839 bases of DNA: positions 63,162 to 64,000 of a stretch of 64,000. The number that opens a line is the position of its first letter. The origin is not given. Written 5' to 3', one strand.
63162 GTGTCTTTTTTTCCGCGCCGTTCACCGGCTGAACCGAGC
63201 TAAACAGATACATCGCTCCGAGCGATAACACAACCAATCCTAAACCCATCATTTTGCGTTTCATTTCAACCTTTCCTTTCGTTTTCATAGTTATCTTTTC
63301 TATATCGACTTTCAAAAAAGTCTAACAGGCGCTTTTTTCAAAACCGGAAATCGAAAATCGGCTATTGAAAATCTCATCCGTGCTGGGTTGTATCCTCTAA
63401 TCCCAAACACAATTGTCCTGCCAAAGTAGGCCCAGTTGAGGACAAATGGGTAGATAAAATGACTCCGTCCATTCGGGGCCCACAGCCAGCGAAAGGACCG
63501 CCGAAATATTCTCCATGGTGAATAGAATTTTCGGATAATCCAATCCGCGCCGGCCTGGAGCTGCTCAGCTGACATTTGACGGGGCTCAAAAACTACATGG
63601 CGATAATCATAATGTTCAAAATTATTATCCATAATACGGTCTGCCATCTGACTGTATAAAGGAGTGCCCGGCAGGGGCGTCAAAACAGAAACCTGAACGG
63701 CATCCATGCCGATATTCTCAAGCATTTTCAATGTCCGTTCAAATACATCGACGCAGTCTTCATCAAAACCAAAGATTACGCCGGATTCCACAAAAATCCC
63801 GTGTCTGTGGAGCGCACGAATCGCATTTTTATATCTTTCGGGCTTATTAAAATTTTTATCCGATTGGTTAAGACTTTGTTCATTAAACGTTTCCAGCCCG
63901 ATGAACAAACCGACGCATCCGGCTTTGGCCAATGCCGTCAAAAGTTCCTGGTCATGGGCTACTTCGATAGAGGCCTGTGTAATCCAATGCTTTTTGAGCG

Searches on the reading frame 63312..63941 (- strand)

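Call 8: search_protein_families(library=pfam, proteins=[window:63312-63941:-], max_evalue=0.001)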
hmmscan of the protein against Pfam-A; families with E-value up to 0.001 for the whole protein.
window:63312-63941:- (209 aa): 1 family
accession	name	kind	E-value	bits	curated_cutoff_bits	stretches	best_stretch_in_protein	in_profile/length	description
PF04055.27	Radical_SAM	-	1.2e-05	26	29.5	1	3-73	96-165/166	Radical SAM superfamily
